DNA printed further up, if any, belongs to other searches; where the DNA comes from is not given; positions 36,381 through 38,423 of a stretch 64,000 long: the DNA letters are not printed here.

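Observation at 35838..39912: Candidate uncharacterised redox operon: GMC flavoenzyme, Rieske-fusion protein, SRPBCC ligand-binding protein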

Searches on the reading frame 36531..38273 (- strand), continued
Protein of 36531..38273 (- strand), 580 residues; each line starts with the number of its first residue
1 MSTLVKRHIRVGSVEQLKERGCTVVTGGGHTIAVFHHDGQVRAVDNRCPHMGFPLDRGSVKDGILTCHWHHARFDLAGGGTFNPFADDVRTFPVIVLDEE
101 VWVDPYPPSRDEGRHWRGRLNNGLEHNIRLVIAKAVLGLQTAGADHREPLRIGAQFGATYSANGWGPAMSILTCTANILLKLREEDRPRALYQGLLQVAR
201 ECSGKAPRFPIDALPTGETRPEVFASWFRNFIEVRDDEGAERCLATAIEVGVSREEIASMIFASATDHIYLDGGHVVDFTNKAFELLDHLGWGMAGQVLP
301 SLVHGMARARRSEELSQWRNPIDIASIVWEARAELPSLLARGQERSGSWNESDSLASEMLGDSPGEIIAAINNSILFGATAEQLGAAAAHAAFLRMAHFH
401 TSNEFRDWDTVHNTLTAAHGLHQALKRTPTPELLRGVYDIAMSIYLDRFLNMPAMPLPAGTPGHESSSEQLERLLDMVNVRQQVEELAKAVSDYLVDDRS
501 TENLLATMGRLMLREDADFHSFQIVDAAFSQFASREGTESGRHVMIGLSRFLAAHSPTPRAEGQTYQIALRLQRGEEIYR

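Call 8: find_related_loci(query=window:36531-38273:-, collection=genome_contigs, flank=6000)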
Query window:36531-38273:- (580 aa) in genome_contigs; peptide patterns used: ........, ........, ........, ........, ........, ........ (x = any residue, [..] = any of these).
599 stretches matched a pattern (row limit reached: there are more); 590 encode a relative of the query (tblastn E <= 1e-3); the best 80 are kept; 80 distinct loci.
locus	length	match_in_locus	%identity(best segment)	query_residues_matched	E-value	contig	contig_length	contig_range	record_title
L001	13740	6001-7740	80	1-580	0e+0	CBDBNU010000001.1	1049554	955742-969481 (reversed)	MAG: Dehalococcoidia bacterium isolate 71a96c89-020c-4782-a771-d9249ff8f4bc genome assembly, contig: contig_1, whole gen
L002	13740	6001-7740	79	1-580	0e+0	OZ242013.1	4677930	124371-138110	MAG: Dehalococcoidia bacterium isolate 46172bb6-85ce-4bfa-83e6-a227f3f22208 genome assembly, chromosome: 1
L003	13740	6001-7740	78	1-580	0e+0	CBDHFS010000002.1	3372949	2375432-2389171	MAG: Dehalococcoidia bacterium isolate 864dd8cd-6738-42a7-b925-3e7f4ae660aa genome assembly, contig: contig_2, whole gen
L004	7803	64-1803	77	1-580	0e+0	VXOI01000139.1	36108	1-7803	MAG: Chloroflexi bacterium isolate SB0662_bin_29 NODE_1136_length_36108_cov_31.332649, whole genome shotgun sequence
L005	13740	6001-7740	77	1-580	0e+0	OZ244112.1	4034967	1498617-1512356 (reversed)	MAG: Dehalococcoidia bacterium isolate 98c33025-9a88-4adf-8ca6-a97f3c9d2c4b genome assembly, chromosome: 1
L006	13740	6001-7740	76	1-580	0e+0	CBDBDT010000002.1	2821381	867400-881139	MAG: Dehalococcoidia bacterium isolate a89fab70-b9e1-494d-bd9e-b94e8a784799 genome assembly, contig: contig_2, whole gen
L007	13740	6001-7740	76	1-580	0e+0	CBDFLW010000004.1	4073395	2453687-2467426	MAG: Dehalococcoidia bacterium isolate 2f52b1ca-a849-4cdc-a827-476ed12bcbce genome assembly, contig: contig_4, whole gen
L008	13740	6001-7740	77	1-580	0e+0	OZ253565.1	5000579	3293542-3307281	MAG: Dehalococcoidia bacterium isolate c57aa991-6108-42ac-a26f-d51f4aa099f5 genome assembly, chromosome: 1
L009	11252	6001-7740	77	1-580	0e+0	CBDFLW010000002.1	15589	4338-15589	MAG: Dehalococcoidia bacterium isolate 2f52b1ca-a849-4cdc-a827-476ed12bcbce genome assembly, contig: contig_2, whole gen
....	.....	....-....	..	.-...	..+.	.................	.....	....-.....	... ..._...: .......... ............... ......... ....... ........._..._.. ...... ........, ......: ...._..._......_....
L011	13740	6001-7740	76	1-580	0e+0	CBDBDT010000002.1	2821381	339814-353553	MAG: Dehalococcoidia bacterium isolate a89fab70-b9e1-494d-bd9e-b94e8a784799 genome assembly, contig: contig_2, whole gen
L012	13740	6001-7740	77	1-580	0e+0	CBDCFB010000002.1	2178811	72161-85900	MAG: Dehalococcoidia bacterium isolate 197aea84-9146-475f-a767-9aad1a17c687 genome assembly, contig: contig_2, whole gen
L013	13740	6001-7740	76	1-580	0e+0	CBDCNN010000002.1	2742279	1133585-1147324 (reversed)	MAG: Dehalococcoidia bacterium isolate f925f4b4-e5cd-4c29-90df-f015b0a4b6e1 genome assembly, contig: contig_2, whole gen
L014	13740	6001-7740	76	1-580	0e+0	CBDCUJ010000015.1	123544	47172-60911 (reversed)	MAG: Dehalococcoidia bacterium isolate 29918375-b316-4374-90ff-90775800fcb1 genome assembly, contig: contig_15, whole ge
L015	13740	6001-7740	76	1-580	0e+0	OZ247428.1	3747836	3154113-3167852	MAG: Dehalococcoidia bacterium isolate 98dfbe93-de8a-46f9-be85-8584a0b4116d genome assembly, chromosome: 1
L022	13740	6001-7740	76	1-580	0e+0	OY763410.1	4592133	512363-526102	MAG: Dehalococcoidia bacterium isolate 8eeee495-67cd-41f6-86a6-ff8f0dc0d692 genome assembly, chromosome: 1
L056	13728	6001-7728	51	1-579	0e+0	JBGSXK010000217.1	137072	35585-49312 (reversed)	MAG: Anaerolineae bacterium isolate JTS-RE63 k141_5886873, whole genome shotgun sequence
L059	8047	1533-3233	52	12-579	2e-180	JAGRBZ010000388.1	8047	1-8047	MAG: Anaerolineae bacterium isolate HKST-UBA12 NODE_389_length_8047_cov_9.526098, whole genome shotgun sequence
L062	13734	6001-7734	51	1-579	3e-178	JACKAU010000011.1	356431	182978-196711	MAG: Anaerolineales bacterium isolate HK-STAS-CHLO-3 HK-STAS-CHLO-3_11, whole genome shotgun sequence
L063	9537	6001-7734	48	1-579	6e-178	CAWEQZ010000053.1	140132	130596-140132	MAG: uncultured Rubrobacteraceae bacterium isolate MFD02840.bin.3.608 genome assembly, contig: contig_87471, whole genom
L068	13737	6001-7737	48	1-579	4e-177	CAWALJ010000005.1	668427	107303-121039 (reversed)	MAG: uncultured Chloroflexia bacterium isolate MFD01721.bin.1.89 genome assembly, contig: contig_34754, whole genome sho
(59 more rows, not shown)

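Call 14: search_protein_representatives(protein=window:36534-37961:-)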
Query: 476 residues. Proteins with E-value up to 0.001 (for the whole library): 1609; up to 1e-10: 878; up to 1e-30: 257. The best 150 are listed.
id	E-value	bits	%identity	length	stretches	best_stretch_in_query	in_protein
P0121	3.4e-250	847.2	84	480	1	1-476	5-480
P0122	3.2e-167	573.7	57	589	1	1-475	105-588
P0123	2.1e-158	544.6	53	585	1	3-475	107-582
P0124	6.0e-148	510.2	61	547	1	1-357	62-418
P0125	1.1e-124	433.5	44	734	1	4-475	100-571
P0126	2.7e-123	428.9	48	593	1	4-475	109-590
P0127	2.0e-122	426.0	44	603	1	4-475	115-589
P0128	4.0e-119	415.1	47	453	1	29-475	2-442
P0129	9.2e-118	410.6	44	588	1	10-474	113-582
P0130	6.6e-115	401.2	43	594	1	9-474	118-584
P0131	1.5e-114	400.1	46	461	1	27-475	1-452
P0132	2.3e-113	396.1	47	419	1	60-475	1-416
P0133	2.8e-107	376.1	43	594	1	4-475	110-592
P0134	5.3e-105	368.6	63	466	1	1-262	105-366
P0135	1.4e-104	367.1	64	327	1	20-270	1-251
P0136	3.3e-104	366.0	40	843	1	5-475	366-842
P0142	9.2e-95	334.8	44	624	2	9-235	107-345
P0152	2.0e-84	300.8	42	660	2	16-325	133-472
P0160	4.2e-77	276.6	38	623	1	6-475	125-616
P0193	6.2e-65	236.5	45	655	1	82-356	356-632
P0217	2.5e-59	218.0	36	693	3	6-239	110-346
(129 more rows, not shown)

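Call 16: find_homologous_proteins(query=A1, max_evalue=1e-10)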
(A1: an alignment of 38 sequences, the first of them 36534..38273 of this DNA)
Query A1 (38 sequences) (580 aa, profile of the alignment): 7999 proteins with E <= 1e-10 among 8000 candidates; the best 120 are listed.
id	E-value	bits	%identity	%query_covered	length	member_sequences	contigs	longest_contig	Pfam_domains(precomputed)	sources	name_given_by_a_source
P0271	5.9e-256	869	50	98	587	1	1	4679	PF00355.33,PF13806.13,PF22543.3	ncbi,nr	ncbi:MAG: Rieske (2Fe-2S) protein [Candidatus Latescibacteria bacterium]|nr:Rieske (2Fe-2S) protein 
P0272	8.2e-255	865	46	98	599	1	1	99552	PF00355.33,PF13806.13,PF22543.3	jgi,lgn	jgi:nitrite reductase/ring-hydroxylating ferredoxin subunit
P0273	2.0e-253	861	49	98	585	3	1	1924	PF00355.33,PF13806.13,PF22543.3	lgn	-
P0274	2.4e-253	860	50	100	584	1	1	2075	PF00355.33,PF13806.13,PF22543.3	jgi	jgi:nitrite reductase/ring-hydroxylating ferredoxin subunit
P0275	6.9e-253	859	47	98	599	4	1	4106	PF00355.33,PF13806.13,PF22543.3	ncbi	-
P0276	8.0e-252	855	50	98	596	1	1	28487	PF00355.33,PF13806.13,PF22543.3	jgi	jgi:nitrite reductase/ring-hydroxylating ferredoxin subunit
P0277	1.3e-251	855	46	99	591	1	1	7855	PF00355.33,PF13806.13,PF22543.3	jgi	jgi:nitrite reductase/ring-hydroxylating ferredoxin subunit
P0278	1.3e-251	855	48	98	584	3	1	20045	PF00355.33,PF13806.13,PF22543.3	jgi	-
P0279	1.6e-251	854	45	99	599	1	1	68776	PF00355.33,PF13806.13,PF22543.3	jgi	jgi:nitrite reductase/ring-hydroxylating ferredoxin subunit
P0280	6.3e-251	852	50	100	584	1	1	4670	PF00355.33,PF13806.13,PF22543.3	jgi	jgi:nitrite reductase/ring-hydroxylating ferredoxin subunit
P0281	1.3e-250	851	-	-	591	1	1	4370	PF00355.33,PF13806.13,PF22543.3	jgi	jgi:nitrite reductase/ring-hydroxylating ferredoxin subunit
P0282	1.4e-250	851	48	98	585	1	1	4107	PF00355.33,PF13806.13,PF22543.3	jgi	jgi:nitrite reductase/ring-hydroxylating ferredoxin subunit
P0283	1.5e-250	851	45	100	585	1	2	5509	PF00355.33,PF13806.13,PF22543.3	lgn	-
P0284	1.9e-250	851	46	100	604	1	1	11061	PF00355.33,PF13806.13,PF22543.3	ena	-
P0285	3.0e-250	850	46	98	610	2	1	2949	PF00355.33,PF13806.13,PF22543.3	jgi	jgi:nitrite reductase/ring-hydroxylating ferredoxin subunit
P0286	9.8e-250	848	45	100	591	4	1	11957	PF00355.33,PF13806.13,PF22543.3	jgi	jgi:nitrite reductase/ring-hydroxylating ferredoxin subunit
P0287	1.1e-249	848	-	-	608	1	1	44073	PF00355.33,PF13806.13,PF22543.3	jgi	jgi:nitrite reductase/ring-hydroxylating ferredoxin subunit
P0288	1.8e-249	847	43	100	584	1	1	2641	PF00355.33,PF13806.13,PF22543.3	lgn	-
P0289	2.1e-249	847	48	100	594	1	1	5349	PF00355.33,PF13806.13,PF22543.3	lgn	-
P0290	2.2e-249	847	52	99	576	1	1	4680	PF00355.33,PF13806.13,PF22543.3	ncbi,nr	ncbi:MAG: Rieske (2Fe-2S) protein [Deinococcus sp.]|nr:Rieske (2Fe-2S) protein [Deinococcus sp.]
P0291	4.1e-249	846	44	100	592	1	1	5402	PF00355.33,PF13806.13,PF22543.3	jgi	jgi:nitrite reductase/ring-hydroxylating ferredoxin subunit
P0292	9.7e-249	845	47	98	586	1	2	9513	PF00355.33,PF13806.13,PF22543.3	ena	-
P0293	1.7e-248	844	45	100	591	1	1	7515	PF00355.33,PF13806.13,PF22543.3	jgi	jgi:nitrite reductase/ring-hydroxylating ferredoxin subunit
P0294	3.1e-248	843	48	100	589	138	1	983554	PF00355.33,PF13806.13,PF22543.3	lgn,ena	-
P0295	4.6e-248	843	48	100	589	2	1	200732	PF00355.33,PF13806.13,PF22543.3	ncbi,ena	-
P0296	5.8e-248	843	45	98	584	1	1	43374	PF00355.33,PF13806.13,PF22543.3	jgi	jgi:nitrite reductase/ring-hydroxylating ferredoxin subunit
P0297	8.6e-248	842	46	98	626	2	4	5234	PF00355.33,PF13806.13,PF22543.3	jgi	jgi:nitrite reductase/ring-hydroxylating ferredoxin subunit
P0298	8.6e-248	842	45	100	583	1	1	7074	PF00355.33,PF13806.13,PF22543.3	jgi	jgi:nitrite reductase/ring-hydroxylating ferredoxin subunit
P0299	1.3e-247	841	46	98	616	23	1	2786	PF00355.33,PF13806.13,PF22543.3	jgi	jgi:nitrite reductase/ring-hydroxylating ferredoxin subunit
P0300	1.6e-247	841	47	100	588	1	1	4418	PF00355.33,PF13806.13,PF22543.3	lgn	-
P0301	2.4e-247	840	48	99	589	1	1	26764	PF00355.33,PF13806.13,PF22543.3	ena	-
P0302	2.9e-247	840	48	99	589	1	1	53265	PF00355.33,PF13806.13,PF22543.3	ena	-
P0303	4.1e-247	840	45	98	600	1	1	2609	PF00355.33,PF13806.13,PF22543.3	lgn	-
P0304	4.7e-247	840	-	-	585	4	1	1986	PF00355.33,PF13806.13,PF22543.3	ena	-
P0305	5.0e-247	839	48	99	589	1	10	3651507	PF00355.33,PF13806.13,PF22543.3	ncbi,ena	-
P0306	5.3e-247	839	48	99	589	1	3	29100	PF00355.33,PF13806.13,PF22543.3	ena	-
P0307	5.5e-247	839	47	99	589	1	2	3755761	PF00355.33,PF13806.13,PF22543.3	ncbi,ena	-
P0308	5.7e-247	839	47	99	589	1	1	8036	PF00355.33,PF13806.13,PF22543.3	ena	-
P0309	6.2e-247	839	47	99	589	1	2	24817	PF00355.33,PF13806.13,PF22543.3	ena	-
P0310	7.3e-247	839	46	98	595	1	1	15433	PF00355.33,PF13806.13,PF22543.3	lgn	-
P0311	7.8e-247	839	47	99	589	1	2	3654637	PF00355.33,PF13806.13,PF22543.3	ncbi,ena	-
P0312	8.0e-247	839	47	99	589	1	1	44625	PF00355.33,PF13806.13,PF22543.3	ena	-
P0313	8.6e-247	839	47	99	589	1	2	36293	PF00355.33,PF13806.13,PF22543.3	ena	-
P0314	9.1e-247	839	47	99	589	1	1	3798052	PF00355.33,PF13806.13,PF22543.3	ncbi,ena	-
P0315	1.0e-246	838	45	100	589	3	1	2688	PF00355.33,PF13806.13,PF22543.3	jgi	jgi:nitrite reductase/ring-hydroxylating ferredoxin subunit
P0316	1.1e-246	838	48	99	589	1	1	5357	PF00355.33,PF13806.13,PF22543.3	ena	-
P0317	1.1e-246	838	47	99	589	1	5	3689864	PF00355.33,PF13806.13,PF22543.3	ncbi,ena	-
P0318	1.4e-246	838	50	98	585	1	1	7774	PF00355.33,PF13806.13,PF22543.3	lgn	-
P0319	1.4e-246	838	47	99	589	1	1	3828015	PF00355.33,PF13806.13,PF22543.3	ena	-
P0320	1.6e-246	838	47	99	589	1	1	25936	PF00355.33,PF13806.13,PF22543.3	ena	-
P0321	1.7e-246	838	47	98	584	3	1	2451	PF00355.33,PF13806.13,PF22543.3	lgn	-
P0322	2.0e-246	837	47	99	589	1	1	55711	PF00355.33,PF13806.13,PF22543.3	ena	-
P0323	2.0e-246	837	48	98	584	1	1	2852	PF00355.33,PF13806.13,PF22543.3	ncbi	-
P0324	2.3e-246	837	47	99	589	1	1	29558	PF00355.33,PF13806.13,PF22543.3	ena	-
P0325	2.5e-246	837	46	98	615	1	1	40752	PF00355.33,PF13806.13,PF22543.3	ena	-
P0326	2.5e-246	837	49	100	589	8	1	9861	PF00355.33,PF13806.13,PF22543.3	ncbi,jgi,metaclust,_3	metaclust:\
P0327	3.0e-246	837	43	98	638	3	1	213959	PF00355.33,PF13806.13,PF22543.3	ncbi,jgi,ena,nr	ncbi:MAG: Rieske 2Fe-2S domain-containing protein [Abitibacteriaceae bacterium]|nr:Rieske 2Fe-2S dom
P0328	3.0e-246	837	47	99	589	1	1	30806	PF00355.33,PF13806.13,PF22543.3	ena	-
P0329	3.1e-246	837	58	100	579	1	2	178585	PF00355.33,PF13806.13,PF22543.3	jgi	-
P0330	3.6e-246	837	45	100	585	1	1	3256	PF00355.33,PF13806.13,PF22543.3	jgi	jgi:nitrite reductase/ring-hydroxylating ferredoxin subunit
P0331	3.6e-246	837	47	99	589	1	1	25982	PF00355.33,PF13806.13,PF22543.3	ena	-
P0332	5.5e-246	836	51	98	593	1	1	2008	PF00355.33,PF13806.13,PF22543.3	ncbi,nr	ncbi:MAG: Rieske 2Fe-2S domain-containing protein [Thermomicrobiaceae bacterium]|nr:Rieske 2Fe-2S do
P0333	6.1e-246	836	47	98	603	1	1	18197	PF00355.33,PF13806.13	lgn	-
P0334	6.7e-246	836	47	99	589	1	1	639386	PF00355.33,PF13806.13,PF22543.3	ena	-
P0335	6.8e-246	836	-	-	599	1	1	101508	PF00355.33,PF13806.13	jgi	jgi:nitrite reductase/ring-hydroxylating ferredoxin subunit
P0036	6.9e-246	836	79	100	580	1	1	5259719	PF00355.33,PF13806.13,PF22543.3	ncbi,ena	-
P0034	8.7e-246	835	79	100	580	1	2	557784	PF00355.33,PF13806.13,PF22543.3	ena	-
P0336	9.6e-246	835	48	99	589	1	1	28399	PF00355.33,PF13806.13,PF22543.3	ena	-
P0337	1.1e-245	835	68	100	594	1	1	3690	PF00355.33,PF13806.13,PF22543.3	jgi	jgi:nitrite reductase/ring-hydroxylating ferredoxin subunit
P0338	1.5e-245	835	66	100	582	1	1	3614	PF00355.33,PF13806.13,PF22543.3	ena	-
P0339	1.6e-245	835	65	99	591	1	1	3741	PF00355.33,PF13806.13,PF22543.3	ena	-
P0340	1.6e-245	834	69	99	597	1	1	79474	PF00355.33,PF13806.13,PF22543.3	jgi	jgi:nitrite reductase/ring-hydroxylating ferredoxin subunit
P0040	1.9e-245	834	78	100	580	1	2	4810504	PF00355.33,PF13806.13,PF22543.3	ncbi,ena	-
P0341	2.3e-245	834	49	98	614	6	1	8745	PF00355.33,PF13806.13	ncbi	-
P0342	2.4e-245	834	49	98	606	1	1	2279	PF00355.33,PF13806.13,PF22543.3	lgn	-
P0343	2.9e-245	834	67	100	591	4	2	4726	PF00355.33,PF13806.13,PF22543.3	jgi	jgi:nitrite reductase/ring-hydroxylating ferredoxin subunit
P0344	3.0e-245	834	46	98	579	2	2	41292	PF00355.33,PF13806.13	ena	-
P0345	3.2e-245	833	66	100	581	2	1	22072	PF00355.33,PF13806.13,PF22543.3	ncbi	-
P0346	3.9e-245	833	45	98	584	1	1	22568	PF00355.33,PF13806.13,PF22543.3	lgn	-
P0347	3.9e-245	833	46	98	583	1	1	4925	PF00355.33,PF13806.13,PF22543.3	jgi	jgi:nitrite reductase/ring-hydroxylating ferredoxin subunit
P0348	4.1e-245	833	68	100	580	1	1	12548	PF00355.33,PF13806.13,PF22543.3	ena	-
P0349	5.2e-245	833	50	100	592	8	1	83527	PF00355.33,PF13806.13,PF22543.3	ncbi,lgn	-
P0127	5.9e-245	833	47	98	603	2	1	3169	PF00355.33,PF13806.13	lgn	-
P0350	7.0e-245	832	48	98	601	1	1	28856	PF00355.33,PF13806.13,PF22543.3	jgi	jgi:nitrite reductase/ring-hydroxylating ferredoxin subunit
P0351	7.5e-245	832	47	98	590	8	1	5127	PF00355.33,PF13806.13,PF22543.3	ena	-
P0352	9.6e-245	832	-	-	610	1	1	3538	PF00355.33,PF13806.13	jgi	jgi:nitrite reductase/ring-hydroxylating ferredoxin subunit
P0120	1.0e-244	832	76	100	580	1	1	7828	PF00355.33,PF13806.13,PF22543.3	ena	-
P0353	1.1e-244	832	45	98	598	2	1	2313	PF00355.33,PF13806.13,PF22543.3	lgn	-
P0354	1.3e-244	832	50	99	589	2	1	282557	PF00355.33,PF13806.13,PF22543.3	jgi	-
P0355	1.3e-244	831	50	100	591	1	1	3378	PF00355.33,PF13806.13,PF22543.3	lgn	-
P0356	1.4e-244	831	68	98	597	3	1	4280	PF00355.33,PF13806.13,PF22543.3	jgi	jgi:nitrite reductase/ring-hydroxylating ferredoxin subunit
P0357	1.6e-244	831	48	98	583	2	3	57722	PF00355.33,PF13806.13,PF22543.3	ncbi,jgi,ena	-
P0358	2.0e-244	831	44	100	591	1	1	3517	PF00355.33,PF13806.13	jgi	jgi:nitrite reductase/ring-hydroxylating ferredoxin subunit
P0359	2.0e-244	831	64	100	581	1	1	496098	PF00355.33,PF13806.13,PF22543.3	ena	-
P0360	2.1e-244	831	66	100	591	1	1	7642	PF00355.33,PF13806.13,PF22543.3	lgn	-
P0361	2.1e-244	831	47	98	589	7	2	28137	PF00355.33,PF13806.13,PF22543.3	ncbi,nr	ncbi:MAG: Rieske (2Fe-2S) protein [Chloroflexi bacterium]|nr:Rieske (2Fe-2S) protein [Chloroflexota 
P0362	2.5e-244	831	49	98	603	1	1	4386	PF00355.33,PF13806.13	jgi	-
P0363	4.2e-244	830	67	100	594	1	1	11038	PF00355.33,PF13806.13,PF22543.3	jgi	jgi:nitrite reductase/ring-hydroxylating ferredoxin subunit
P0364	4.5e-244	830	50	98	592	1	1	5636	PF00355.33,PF13806.13,PF22543.3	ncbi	-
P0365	4.5e-244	830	66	100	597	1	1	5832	PF00355.33,PF13806.13,PF22543.3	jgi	jgi:nitrite reductase/ring-hydroxylating ferredoxin subunit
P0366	4.6e-244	830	67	100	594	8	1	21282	PF00355.33,PF13806.13,PF22543.3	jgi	jgi:nitrite reductase/ring-hydroxylating ferredoxin subunit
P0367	5.4e-244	829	65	100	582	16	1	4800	PF00355.33,PF13806.13,PF22543.3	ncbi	-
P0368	8.1e-244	829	47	98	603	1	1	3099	PF00355.33,PF13806.13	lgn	-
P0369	8.5e-244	829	66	98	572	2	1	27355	PF00355.33,PF13806.13,PF22543.3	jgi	jgi:nitrite reductase/ring-hydroxylating ferredoxin subunit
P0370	8.5e-244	829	45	98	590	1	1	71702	PF00355.33,PF13806.13,PF22543.3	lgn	-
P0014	8.8e-244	829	79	100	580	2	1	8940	PF00355.33,PF13806.13,PF22543.3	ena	-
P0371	9.9e-244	829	49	98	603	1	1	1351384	PF00355.33,PF13806.13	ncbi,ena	-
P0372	1.1e-243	828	47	98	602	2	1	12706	PF00355.33,PF13806.13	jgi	jgi:nitrite reductase/ring-hydroxylating ferredoxin subunit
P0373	1.2e-243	828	49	100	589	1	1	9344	PF00355.33,PF13806.13,PF22543.3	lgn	-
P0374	1.2e-243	828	67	99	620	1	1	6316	PF00355.33,PF13806.13,PF22543.3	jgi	jgi:nitrite reductase/ring-hydroxylating ferredoxin subunit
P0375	1.3e-243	828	47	98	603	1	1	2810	PF00355.33,PF13806.13,PF22543.3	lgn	-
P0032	1.3e-243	828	78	100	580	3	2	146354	PF00355.33,PF13806.13,PF22543.3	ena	-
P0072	1.4e-243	828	76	100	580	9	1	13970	PF00355.33,PF13806.13,PF22543.3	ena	-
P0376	1.4e-243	828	68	100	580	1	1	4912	PF00355.33,PF13806.13,PF22543.3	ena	-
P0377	1.4e-243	828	67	100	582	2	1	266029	PF00355.33,PF13806.13,PF22543.3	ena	-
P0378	1.5e-243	828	47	100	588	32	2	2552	PF00355.33,PF13806.13,PF22543.3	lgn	-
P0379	1.5e-243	828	48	100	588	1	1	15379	PF00355.33,PF13806.13,PF22543.3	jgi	jgi:nitrite reductase/ring-hydroxylating ferredoxin subunit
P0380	1.6e-243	828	48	98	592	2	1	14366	PF00355.33,PF13806.13,PF22543.3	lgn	-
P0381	1.7e-243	828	51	100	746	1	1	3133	PF00211.26,PF00355.33,PF13806.13,PF22543.3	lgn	-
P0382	1.8e-243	828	46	100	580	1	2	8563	PF00355.33,PF13806.13,PF22543.3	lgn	-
